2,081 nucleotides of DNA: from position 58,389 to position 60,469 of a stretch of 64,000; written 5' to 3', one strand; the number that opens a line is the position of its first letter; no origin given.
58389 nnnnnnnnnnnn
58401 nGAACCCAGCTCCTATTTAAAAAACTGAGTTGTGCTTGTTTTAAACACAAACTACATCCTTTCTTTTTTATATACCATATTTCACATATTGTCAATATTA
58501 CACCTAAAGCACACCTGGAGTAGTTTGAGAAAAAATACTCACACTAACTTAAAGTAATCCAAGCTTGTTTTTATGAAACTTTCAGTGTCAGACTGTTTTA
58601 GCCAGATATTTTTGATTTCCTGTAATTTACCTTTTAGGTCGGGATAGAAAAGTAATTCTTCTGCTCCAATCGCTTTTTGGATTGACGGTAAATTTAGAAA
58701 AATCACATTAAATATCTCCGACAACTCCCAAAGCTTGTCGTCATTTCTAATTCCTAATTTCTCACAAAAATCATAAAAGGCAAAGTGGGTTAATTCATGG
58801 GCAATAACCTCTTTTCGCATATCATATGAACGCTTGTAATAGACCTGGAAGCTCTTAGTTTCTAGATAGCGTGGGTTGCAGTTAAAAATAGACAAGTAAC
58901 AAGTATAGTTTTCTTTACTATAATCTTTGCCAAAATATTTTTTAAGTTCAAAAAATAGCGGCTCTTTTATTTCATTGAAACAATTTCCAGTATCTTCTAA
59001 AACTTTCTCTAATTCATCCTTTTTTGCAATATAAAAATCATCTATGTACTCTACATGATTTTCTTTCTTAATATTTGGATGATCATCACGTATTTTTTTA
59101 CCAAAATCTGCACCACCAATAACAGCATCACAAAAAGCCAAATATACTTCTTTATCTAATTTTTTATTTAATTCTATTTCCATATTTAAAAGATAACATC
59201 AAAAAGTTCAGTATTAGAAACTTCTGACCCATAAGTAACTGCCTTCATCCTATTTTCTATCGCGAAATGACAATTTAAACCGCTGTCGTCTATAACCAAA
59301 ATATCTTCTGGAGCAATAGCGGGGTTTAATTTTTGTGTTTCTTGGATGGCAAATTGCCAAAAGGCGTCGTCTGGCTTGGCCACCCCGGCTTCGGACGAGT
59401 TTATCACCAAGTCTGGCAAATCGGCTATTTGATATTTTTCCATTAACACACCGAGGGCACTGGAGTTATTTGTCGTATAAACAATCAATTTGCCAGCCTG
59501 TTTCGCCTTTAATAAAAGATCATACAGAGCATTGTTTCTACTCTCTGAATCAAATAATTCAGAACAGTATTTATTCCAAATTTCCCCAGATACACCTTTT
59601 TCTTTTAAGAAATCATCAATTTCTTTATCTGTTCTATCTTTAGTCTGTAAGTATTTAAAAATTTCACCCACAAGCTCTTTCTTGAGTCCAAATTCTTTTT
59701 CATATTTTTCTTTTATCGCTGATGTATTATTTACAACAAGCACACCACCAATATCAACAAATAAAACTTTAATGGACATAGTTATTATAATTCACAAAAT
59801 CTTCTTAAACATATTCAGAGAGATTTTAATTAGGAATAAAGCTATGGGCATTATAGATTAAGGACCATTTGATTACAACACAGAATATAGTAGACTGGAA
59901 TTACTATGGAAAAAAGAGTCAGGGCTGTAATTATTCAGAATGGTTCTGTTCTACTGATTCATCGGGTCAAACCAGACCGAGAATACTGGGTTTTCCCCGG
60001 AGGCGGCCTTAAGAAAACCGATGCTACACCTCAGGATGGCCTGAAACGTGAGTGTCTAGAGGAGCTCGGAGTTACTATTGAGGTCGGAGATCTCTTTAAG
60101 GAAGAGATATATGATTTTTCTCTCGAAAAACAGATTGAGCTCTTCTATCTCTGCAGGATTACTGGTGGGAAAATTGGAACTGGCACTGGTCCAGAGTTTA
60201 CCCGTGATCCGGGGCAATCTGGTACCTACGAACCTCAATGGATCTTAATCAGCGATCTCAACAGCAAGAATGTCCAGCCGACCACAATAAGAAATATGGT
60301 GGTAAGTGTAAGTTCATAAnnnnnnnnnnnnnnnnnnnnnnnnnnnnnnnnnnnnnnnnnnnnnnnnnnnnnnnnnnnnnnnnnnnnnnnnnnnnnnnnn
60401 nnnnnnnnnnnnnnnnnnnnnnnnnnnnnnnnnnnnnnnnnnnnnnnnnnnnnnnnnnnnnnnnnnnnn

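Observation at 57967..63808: Dense nucleotide-housecleaning and peptidase neighbourhood, including an MccF-like peptidase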

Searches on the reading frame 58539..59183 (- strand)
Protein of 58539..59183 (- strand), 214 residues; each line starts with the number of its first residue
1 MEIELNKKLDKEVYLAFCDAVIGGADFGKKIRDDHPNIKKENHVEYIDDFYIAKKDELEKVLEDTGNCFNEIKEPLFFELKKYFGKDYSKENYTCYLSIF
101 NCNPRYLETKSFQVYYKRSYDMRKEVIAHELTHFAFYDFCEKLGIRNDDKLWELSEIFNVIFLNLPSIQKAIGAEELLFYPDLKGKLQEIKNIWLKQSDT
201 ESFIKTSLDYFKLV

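Call 3: search_protein_families(library=pfam, proteins=[window:58539-59183:-], max_evalue=0.01)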
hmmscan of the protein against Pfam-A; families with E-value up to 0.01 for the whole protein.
window:58539-59183:- (214 aa): 0 families

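Call 4: search_protein_families(library=ncbifam, proteins=[window:58539-59183:-], max_evalue=0.01)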
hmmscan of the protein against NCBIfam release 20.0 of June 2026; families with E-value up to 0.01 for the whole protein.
window:58539-59183:- (214 aa): 0 families

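Call 10: find_encoding_contigs(protein=window:58539-59183:-, flank=10000, max_places=10)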
Protein window:58539-59183:- (214 aa): 1 contig read that carries it; 1 place shown.
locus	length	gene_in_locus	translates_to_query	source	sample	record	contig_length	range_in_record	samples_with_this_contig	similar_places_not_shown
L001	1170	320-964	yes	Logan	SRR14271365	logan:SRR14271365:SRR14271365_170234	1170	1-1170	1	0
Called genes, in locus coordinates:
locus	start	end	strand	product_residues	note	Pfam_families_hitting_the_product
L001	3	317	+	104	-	?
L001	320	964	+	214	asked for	-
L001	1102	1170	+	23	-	?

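Call 21: find_homologous_proteins(query=window:58539-59183:-, max_evalue=0.001)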
Query window:58539-59183:- (214 aa): 312 proteins with E <= 0.001 among 469 candidates; the best 120 are listed.
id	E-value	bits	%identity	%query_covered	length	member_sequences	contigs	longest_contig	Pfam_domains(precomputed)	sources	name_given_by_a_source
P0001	1.9e-139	480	100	100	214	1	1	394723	-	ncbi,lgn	-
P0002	8.8e-113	393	82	99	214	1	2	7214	-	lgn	-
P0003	8.6e-112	390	82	98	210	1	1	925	-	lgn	-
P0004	2.5e-111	388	80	99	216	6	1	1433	-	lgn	-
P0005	5.0e-111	387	80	100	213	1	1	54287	-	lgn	-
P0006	8.9e-111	387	82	100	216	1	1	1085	-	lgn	-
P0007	9.0e-111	387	79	99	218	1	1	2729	-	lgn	-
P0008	9.3e-111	387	80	99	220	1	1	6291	-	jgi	jgi:hypothetical protein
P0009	2.2e-110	385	82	99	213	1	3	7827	-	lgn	-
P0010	1.3e-109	383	81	99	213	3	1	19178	-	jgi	-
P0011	1.6e-109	383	77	100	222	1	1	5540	-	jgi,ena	-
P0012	1.8e-109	382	80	98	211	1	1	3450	-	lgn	-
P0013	4.5e-109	381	78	99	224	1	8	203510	-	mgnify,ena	mgnify:CR=1 FL=1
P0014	5.4e-108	378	78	99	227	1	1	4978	-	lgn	-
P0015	8.0e-108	377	77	100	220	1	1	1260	-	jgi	-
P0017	1.6e-107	376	78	99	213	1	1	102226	-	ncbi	ncbi:MAG: hypothetical protein V1704_04195 [Candidatus Vogelbacteria bacterium]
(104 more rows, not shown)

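Call 22: find_encoding_contigs(protein=P0005, flank=10000, max_places=2)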
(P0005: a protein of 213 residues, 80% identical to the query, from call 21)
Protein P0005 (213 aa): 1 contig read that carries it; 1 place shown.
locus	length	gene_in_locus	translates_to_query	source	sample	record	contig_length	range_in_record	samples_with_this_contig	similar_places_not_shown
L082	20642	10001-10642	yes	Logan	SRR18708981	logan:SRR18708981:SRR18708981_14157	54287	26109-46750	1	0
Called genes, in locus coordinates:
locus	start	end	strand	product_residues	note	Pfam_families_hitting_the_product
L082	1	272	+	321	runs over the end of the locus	PF01636:APH (weak)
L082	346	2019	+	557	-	-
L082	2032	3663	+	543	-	-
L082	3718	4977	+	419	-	-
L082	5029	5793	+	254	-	-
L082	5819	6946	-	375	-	PF02812:ELFV_dehydrog_N, PF00208:ELFV_dehydrog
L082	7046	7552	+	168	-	PF03412:Peptidase_C39, PF11814:DUF3335 (faint), PF12385:Peptidase_C70, PF13529:Peptidase_C39_2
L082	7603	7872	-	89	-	-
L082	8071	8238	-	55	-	-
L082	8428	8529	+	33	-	-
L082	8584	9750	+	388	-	PF04055:Radical_SAM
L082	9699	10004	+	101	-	-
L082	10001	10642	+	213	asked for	-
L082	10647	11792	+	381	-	PF01926:MMR_HSR1, PF02421:FeoB_N, PF06071:YchF-GTPase_C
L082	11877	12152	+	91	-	-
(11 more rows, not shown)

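Call 23: find_encoding_contigs(protein=P0013, flank=10000, max_places=2)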
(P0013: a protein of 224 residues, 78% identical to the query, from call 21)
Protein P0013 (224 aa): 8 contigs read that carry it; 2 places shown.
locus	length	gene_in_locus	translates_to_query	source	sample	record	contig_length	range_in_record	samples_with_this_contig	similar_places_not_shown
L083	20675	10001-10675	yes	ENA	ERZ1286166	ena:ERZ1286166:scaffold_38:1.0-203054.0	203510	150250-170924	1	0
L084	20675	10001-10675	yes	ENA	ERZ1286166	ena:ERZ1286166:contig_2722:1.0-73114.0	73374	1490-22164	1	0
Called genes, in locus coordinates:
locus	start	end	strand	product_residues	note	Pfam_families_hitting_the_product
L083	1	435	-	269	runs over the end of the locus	-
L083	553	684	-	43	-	-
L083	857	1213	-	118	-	-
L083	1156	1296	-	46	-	-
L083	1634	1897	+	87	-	-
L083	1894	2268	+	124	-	PF00160:Pro_isomerase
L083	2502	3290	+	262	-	PF13529:Peptidase_C39_2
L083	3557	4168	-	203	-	-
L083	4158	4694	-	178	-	-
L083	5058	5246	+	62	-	-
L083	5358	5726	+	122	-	-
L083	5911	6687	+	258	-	PF13186:SPASM (weak)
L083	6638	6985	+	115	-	PF01048:PNP_UDP_1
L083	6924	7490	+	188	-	PF01048:PNP_UDP_1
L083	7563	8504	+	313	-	PF00005:ABC_tran, PF13304:AAA_21 (faint)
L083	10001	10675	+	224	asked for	-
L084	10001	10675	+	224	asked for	-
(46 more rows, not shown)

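Call 24: find_encoding_contigs(protein=P0017, flank=10000, max_places=2)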
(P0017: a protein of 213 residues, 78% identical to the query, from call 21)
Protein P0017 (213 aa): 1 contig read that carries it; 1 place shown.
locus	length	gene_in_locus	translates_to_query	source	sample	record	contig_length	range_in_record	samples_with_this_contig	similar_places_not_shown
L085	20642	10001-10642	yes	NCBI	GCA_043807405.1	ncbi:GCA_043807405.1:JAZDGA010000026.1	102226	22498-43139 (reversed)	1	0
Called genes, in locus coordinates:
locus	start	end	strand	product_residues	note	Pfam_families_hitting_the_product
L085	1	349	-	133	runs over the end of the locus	-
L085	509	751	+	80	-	-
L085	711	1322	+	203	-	PF03783:CsgG (weak)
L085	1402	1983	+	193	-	-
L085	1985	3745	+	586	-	PF00664:ABC_membrane, PF00005:ABC_tran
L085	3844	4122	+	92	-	PF24035:DUF7344 (faint), PF12840:HTH_20 (weak), PF01022:HTH_5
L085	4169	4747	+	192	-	PF01928:CYTH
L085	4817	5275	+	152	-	PF01230:HIT (weak)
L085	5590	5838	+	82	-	-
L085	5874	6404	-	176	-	PF20329:DUF6624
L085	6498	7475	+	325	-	PF21068:ATPgraspMvdD, PF08443:RimK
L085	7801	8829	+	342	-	PF04055:Radical_SAM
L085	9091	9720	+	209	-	-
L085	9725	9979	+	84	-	-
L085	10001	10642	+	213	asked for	-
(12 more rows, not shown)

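Call 61: search_protein_families(library=pfam, proteins=[L086:1580-2071:-, L086:2073-2522:-, L086:162-620:-], max_evalue=0.001)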
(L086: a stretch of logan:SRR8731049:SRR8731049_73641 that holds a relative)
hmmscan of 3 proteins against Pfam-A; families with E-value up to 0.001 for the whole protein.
L086:1580-2071:- (163 aa): 2 families
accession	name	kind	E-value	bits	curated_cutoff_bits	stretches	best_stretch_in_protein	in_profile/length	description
PF07931.18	CPT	-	3.8e-05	24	22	0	1-158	2-171/172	Chloramphenicol phosphotransferase-like protein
PF13238.12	AAA_18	-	6e-05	23.9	29.4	1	3-71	1-77/128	AAA domain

L086:2073-2522:- (149 aa): 1 family
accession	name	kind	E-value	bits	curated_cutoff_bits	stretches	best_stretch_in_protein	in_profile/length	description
PF00293.34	NUDIX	-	3.1e-09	37.4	21.1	1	12-121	10-122/134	NUDIX domain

L086:162-620:- (152 aa): 0 families

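Call 63: predict_structure(alignment_id=A2)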
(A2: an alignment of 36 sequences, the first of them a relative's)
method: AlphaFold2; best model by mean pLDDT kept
length: 214 residues; sequences in the alignment: 36
mean_pLDDT: 95.9   pTM: 0.91
mean pLDDT of the five models: 95.9, 96.0, 95.3, 95.2, 94.6
residues with pLDDT >= 90: 197; 70-90: 17; 50-70: 0; < 50: 0
segments of 3 or more residues with pLDDT < 50: none
pLDDT, mean of each block of 10 residues (from residue 1): 97 96 87 97 98 98 98 99 97 98 93 97 98 98 95 97 98 92 92 95 97 87
secondary structure, 60 per line:
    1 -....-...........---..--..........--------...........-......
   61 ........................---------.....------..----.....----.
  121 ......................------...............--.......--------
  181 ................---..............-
elements in order: E2-5 H7-17 H27-34 H43-53 H55-84 E94-98 E111-115 H120-142 H149-163 H166-172 H181-196 H200-213

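Call 71: search_protein_families(library=padloc, proteins=[window:58539-59183:-], max_evalue=0.01)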
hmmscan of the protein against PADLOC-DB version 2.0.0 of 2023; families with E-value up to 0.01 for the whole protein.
window:58539-59183:- (214 aa): 2 families
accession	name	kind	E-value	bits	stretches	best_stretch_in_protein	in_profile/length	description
PDLC01524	Csx21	-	0.00028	19.4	1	54-123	9-73/100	CAS-III-A; associated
PDLC01083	Csx21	-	0.0032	15.9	1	53-121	8-71/100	Unknown function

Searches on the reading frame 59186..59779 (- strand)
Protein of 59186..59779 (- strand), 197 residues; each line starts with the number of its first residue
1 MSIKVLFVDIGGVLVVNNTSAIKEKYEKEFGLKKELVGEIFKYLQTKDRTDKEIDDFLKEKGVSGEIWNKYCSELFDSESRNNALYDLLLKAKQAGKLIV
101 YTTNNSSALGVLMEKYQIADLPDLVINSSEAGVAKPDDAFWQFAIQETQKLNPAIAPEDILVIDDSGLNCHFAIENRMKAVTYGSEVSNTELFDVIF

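Call 3: search_protein_families(library=pfam, proteins=[window:59186-59779:-], max_evalue=0.01)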
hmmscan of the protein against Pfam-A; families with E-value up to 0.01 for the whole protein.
window:59186-59779:- (197 aa): 3 families
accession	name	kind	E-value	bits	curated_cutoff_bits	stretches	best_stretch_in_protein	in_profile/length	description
PF00702.32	Hydrolase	-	1.8e-09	38.7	26.4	1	3-166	1-180/191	haloacid dehalogenase-like hydrolase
PF13419.12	HAD_2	-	0.00097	19.7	23.8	1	40-175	48-170/178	Haloacid dehalogenase-like hydrolase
PF21982.2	RecX_HTH1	-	0.0092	16.4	26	0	42-67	7-32/40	RecX, first three-helix domain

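Call 4: search_protein_families(library=ncbifam, proteins=[window:59186-59779:-], max_evalue=0.01)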
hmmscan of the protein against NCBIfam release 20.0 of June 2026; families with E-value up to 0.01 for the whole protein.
window:59186-59779:- (197 aa): 7 families
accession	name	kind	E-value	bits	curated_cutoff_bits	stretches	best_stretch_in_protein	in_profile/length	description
TIGR02247.1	HAD-1A3-hyp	subfamily_domain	5.5e-09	36.1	125.4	1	6-181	5-193/211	epoxide hydrolase N-terminal domain-like phosphatase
TIGR02252.1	DREG-2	subfamily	1.7e-08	34.5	155.2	1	62-166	89-186/203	HAD hydrolase, REG-2-like, family IA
TIGR01509.1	HAD-SF-IA-v3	subfamily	0.00033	20.9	29.4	0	83-181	68-152/154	HAD-IA family hydrolase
TIGR02253.1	CTE7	subfamily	0.00086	19.1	169.75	1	77-148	91-163/221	TIGR02253 family HAD-type hydrolase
NF006976.0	PRK09449.1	equivalog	0.0011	18.5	183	1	88-152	103-167/225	pyrimidine 5'-nucleotidase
TIGR02254.1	YjjG_YfnB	equivalog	0.0014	18.2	159.9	1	87-150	104-166/223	YjjG family noncanonical pyrimidine nucleotidase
NF011564.0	PRK14988.1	equivalog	0.0089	15.7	189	0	90-167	103-176/225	GMP/IMP nucleotidase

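Call 61: search_protein_families(library=pfam, proteins=[L086:1580-2071:-, L086:2073-2522:-, L086:162-620:-], max_evalue=0.001)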
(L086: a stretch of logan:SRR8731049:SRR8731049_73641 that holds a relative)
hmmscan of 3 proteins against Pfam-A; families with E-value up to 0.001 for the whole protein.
L086:1580-2071:- (163 aa): 2 families
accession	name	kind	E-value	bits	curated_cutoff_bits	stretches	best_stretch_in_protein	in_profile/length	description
PF07931.18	CPT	-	3.8e-05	24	22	0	1-158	2-171/172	Chloramphenicol phosphotransferase-like protein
PF13238.12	AAA_18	-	6e-05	23.9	29.4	1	3-71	1-77/128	AAA domain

L086:2073-2522:- (149 aa): 1 family
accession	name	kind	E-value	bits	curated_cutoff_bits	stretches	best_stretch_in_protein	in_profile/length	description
PF00293.34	NUDIX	-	3.1e-09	37.4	21.1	1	12-121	10-122/134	NUDIX domain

L086:162-620:- (152 aa): 0 families

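Call 71: search_protein_families(library=padloc, proteins=[window:59186-59779:-], max_evalue=0.01)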
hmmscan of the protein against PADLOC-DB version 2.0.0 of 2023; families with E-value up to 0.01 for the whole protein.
window:59186-59779:- (197 aa): 0 families

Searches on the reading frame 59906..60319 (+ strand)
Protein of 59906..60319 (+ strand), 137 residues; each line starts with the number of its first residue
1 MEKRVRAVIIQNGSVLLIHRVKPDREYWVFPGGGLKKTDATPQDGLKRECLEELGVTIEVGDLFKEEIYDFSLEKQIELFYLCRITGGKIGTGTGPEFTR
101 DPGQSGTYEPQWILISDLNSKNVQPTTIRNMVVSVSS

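Call 3: search_protein_families(library=pfam, proteins=[window:59906-60319:+], max_evalue=0.01)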
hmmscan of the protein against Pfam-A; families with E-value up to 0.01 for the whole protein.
window:59906-60319:+ (137 aa): 2 families
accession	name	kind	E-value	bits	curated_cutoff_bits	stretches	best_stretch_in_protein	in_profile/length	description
PF00293.34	NUDIX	-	5.4e-14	52.8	21.1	1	4-89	4-99/134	NUDIX domain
PF22327.2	Nudt16-like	-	0.0018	18.7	27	1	30-76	37-83/161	U8 snoRNA-decapping enzyme-like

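Call 4: search_protein_families(library=ncbifam, proteins=[window:59906-60319:+], max_evalue=0.01)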
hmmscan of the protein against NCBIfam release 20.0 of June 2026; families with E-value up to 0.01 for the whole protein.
window:59906-60319:+ (137 aa): 18 families
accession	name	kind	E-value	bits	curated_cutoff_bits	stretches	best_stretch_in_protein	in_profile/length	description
TIGR00586.1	mutt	equivalog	7.8e-10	38.9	97.9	1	8-126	11-119/129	8-oxo-dGTP diphosphatase MutT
NF008044.0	PRK10776.1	equivalog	1.1e-07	31.8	148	1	26-83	31-87/130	8-oxo-dGTP diphosphatase MutT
NF006530.0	PRK08999.1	equivalog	3.1e-07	29.7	245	1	6-72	10-78/315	Nudix family hydrolase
NF007834.0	PRK10546.1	equivalog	7.3e-06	25.8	156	1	5-72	7-75/135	pyrimidine (deoxy)nucleoside triphosphate diphosphatase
NF001937.0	PRK00714.1-4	equivalog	1.9e-05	24.3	139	1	9-59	16-63/161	RNA pyrophosphohydrolase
NF003786.0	PRK05379.1-2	equivalog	0.00052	19.3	397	1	5-53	221-269/354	bifunctional nicotinamide-nucleotide adenylyltransferase/Nudix hydroxylase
NF003791.0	PRK05379.2-3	equivalog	0.001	18.4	409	1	5-59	205-259/340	bifunctional nicotinamide-nucleotide adenylyltransferase/Nudix hydroxylase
NF011963.0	PRK15434.1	subfamily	0.0015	18.3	146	1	11-60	27-76/159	GDP-mannose mannosyl hydrolase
NF001936.0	PRK00714.1-3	equivalog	0.0017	18.2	118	1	15-71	25-81/155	RNA pyrophosphohydrolase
NF003787.0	PRK05379.1-4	equivalog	0.002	17.1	449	1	5-58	211-264/346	bifunctional nicotinamide-nucleotide adenylyltransferase/Nudix hydroxylase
NF006961.0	PRK09438.1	equivalog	0.0024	17.3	103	1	11-80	18-82/151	dihydroneopterin triphosphate diphosphatase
NF003788.0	PRK05379.1-5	equivalog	0.0025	17.2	354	1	6-59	217-270/351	bifunctional nicotinamide-nucleotide adenylyltransferase/Nudix hydroxylase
NF001938.0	PRK00714.1-5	equivalog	0.0041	16.5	116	1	8-58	20-76/172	RNA pyrophosphohydrolase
NF003785.0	PRK05379.1-1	equivalog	0.0047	16.2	418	1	5-59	206-260/347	bifunctional nicotinamide-nucleotide adenylyltransferase/Nudix hydroxylase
NF041652.1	Nud_hyd_Dein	equivalog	0.0059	16.8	200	1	9-60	21-76/152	Nudix hydrolase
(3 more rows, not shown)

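Call 61: search_protein_families(library=pfam, proteins=[L086:1580-2071:-, L086:2073-2522:-, L086:162-620:-], max_evalue=0.001)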
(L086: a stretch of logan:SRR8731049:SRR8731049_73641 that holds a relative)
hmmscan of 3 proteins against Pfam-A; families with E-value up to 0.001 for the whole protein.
L086:1580-2071:- (163 aa): 2 families
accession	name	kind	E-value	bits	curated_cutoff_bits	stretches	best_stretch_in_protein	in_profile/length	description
PF07931.18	CPT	-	3.8e-05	24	22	0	1-158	2-171/172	Chloramphenicol phosphotransferase-like protein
PF13238.12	AAA_18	-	6e-05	23.9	29.4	1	3-71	1-77/128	AAA domain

L086:2073-2522:- (149 aa): 1 family
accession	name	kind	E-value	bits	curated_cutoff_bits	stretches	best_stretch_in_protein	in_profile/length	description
PF00293.34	NUDIX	-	3.1e-09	37.4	21.1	1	12-121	10-122/134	NUDIX domain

L086:162-620:- (152 aa): 0 families

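Call 71: search_protein_families(library=padloc, proteins=[window:59906-60319:+], max_evalue=0.01)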
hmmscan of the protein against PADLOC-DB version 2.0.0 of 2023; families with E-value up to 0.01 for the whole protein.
window:59906-60319:+ (137 aa): 1 family
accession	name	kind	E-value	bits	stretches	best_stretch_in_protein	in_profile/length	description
PDLC04899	PDC-S07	-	1.5e-14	51.8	1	5-90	10-96/135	-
